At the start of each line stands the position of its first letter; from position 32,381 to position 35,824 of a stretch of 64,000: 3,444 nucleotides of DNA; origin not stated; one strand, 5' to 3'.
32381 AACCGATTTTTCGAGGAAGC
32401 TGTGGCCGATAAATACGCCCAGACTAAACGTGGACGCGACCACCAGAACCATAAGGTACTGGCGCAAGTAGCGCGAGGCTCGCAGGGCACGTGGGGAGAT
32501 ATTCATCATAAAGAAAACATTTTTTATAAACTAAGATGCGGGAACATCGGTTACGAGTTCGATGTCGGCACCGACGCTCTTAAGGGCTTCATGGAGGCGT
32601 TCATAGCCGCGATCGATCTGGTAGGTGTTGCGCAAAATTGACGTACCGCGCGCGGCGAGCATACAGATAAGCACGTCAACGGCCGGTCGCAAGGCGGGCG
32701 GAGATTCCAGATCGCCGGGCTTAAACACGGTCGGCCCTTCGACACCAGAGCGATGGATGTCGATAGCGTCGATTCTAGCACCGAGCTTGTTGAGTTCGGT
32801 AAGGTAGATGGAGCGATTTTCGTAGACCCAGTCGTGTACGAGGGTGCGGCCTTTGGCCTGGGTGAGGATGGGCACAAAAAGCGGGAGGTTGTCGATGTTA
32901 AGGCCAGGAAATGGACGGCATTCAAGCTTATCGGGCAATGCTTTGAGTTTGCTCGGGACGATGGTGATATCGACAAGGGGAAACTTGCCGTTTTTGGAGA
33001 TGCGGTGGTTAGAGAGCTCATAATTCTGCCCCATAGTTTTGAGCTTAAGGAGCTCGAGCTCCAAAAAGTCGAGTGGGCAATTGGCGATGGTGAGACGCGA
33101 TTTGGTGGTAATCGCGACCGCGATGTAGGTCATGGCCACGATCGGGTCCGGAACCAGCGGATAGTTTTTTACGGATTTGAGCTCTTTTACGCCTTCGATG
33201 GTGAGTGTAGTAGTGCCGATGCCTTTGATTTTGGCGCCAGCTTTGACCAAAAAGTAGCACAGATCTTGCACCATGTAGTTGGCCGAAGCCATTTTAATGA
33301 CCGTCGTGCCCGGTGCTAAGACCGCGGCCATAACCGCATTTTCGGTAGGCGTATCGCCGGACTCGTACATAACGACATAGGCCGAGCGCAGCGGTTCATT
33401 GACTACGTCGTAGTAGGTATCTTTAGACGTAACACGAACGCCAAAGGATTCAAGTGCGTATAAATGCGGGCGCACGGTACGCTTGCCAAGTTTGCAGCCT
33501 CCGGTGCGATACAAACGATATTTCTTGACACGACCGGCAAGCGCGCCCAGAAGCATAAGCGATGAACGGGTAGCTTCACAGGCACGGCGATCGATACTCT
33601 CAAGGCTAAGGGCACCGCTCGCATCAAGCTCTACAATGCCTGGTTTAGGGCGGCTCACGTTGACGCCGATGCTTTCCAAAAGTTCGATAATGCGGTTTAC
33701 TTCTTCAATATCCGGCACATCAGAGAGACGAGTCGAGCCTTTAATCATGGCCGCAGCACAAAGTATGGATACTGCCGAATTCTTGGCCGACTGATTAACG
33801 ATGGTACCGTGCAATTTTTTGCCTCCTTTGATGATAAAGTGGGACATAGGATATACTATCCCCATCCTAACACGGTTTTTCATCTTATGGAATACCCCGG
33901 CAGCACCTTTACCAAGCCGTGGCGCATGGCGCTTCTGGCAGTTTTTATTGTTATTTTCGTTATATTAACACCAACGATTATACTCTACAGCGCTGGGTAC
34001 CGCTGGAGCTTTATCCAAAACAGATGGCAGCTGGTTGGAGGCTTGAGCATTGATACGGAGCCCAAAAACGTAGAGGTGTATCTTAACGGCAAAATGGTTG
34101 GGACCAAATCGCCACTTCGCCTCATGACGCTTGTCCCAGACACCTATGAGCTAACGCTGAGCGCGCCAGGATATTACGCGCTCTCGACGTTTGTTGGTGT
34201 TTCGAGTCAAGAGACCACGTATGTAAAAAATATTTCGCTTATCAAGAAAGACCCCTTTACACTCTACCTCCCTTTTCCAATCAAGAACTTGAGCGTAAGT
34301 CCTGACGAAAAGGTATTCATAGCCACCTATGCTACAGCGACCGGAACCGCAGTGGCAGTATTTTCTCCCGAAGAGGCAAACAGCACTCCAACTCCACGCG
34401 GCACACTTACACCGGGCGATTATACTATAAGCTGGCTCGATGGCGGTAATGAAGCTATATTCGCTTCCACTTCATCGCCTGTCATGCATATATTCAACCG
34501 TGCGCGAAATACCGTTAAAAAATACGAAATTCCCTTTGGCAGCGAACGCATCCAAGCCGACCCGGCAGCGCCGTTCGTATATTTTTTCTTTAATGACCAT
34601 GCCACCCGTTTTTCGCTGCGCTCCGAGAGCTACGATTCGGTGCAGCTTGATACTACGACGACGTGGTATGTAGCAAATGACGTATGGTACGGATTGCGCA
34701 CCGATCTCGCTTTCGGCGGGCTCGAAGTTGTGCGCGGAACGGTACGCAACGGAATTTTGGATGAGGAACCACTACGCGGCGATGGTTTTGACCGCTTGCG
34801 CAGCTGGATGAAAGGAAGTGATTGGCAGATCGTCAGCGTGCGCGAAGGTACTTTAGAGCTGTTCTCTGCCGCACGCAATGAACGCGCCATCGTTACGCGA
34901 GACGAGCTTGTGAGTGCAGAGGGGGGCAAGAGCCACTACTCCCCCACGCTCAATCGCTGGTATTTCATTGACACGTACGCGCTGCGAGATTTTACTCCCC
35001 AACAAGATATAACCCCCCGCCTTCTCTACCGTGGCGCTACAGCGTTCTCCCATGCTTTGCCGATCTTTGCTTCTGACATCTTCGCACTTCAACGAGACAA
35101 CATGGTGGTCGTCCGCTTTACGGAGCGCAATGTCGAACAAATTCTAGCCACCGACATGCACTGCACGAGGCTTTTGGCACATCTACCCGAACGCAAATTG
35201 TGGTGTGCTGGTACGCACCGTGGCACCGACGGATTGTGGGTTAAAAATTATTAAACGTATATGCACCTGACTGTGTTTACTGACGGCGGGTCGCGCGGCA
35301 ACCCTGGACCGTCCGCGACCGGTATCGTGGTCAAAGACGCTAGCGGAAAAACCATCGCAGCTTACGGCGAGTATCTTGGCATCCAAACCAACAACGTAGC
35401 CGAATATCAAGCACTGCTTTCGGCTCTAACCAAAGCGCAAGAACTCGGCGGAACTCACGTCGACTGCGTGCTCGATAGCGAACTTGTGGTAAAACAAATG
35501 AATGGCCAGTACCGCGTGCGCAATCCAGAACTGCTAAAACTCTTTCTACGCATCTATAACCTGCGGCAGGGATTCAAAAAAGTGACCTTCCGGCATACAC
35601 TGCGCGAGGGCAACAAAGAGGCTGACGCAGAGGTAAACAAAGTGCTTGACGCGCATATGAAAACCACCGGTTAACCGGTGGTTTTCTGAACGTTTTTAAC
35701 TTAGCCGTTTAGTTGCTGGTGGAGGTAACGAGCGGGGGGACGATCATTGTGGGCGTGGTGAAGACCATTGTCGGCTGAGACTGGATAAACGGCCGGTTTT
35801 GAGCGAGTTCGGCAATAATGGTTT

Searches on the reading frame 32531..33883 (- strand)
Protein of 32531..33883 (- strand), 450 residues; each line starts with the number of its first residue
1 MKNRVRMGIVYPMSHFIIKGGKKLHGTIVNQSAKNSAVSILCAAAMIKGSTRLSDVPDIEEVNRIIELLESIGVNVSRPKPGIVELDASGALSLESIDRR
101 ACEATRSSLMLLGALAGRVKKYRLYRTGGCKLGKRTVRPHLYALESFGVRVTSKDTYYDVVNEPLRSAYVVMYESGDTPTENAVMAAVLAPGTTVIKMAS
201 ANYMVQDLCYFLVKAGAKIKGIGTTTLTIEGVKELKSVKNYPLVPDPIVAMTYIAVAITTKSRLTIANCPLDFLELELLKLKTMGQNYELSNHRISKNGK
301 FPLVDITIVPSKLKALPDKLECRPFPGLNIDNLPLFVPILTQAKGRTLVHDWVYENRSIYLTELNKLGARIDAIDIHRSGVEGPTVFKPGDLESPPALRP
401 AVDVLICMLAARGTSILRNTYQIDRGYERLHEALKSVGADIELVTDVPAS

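Call 62: search_protein_families(library=pfam, proteins=[window:32531-33883:-], max_evalue=0.00001)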
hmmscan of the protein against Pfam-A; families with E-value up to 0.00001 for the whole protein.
window:32531-33883:- (450 aa): 1 family
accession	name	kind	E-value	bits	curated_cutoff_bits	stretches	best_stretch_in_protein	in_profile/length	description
PF00275.25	EPSP_synthase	-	7.7e-43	147.2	22.8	1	19-434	2-417/417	EPSP synthase (3-phosphoshikimate 1-carboxyvinyltransferase)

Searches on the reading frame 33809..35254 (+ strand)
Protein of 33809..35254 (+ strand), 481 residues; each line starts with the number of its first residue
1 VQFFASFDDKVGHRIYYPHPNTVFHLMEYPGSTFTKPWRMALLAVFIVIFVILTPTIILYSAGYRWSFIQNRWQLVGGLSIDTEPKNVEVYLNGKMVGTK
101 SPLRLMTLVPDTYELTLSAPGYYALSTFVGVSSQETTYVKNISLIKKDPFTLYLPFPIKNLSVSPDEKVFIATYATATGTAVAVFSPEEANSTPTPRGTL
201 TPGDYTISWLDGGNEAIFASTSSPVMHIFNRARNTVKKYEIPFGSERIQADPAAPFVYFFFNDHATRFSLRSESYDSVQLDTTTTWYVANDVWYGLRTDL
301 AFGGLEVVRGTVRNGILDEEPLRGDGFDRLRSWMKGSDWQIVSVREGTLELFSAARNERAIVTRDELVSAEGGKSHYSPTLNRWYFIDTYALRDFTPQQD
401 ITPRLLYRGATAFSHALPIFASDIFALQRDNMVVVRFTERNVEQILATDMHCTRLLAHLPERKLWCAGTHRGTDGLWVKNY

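Call 62: search_protein_families(library=pfam, proteins=[window:33809-35254:+], max_evalue=0.00001)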
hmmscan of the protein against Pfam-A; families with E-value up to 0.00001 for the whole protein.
window:33809-35254:+ (481 aa): 1 family
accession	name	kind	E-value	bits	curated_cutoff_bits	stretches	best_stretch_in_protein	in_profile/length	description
PF08308.17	PEGA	-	3.2e-12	46.6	20.8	1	77-139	2-63/71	PEGA domain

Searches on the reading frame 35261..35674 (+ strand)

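Call 62: search_protein_families(library=pfam, proteins=[window:35261-35674:+], max_evalue=0.00001)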
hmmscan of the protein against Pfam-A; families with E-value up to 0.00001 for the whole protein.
window:35261-35674:+ (137 aa): 2 families
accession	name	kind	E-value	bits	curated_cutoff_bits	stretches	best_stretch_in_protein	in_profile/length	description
PF13456.12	RVT_3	-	3.2e-21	75.9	21.6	1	7-127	2-122/123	Reverse transcriptase-like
PF00075.30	RNase_H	-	8.2e-12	45.9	25.8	1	3-82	4-77/141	RNase H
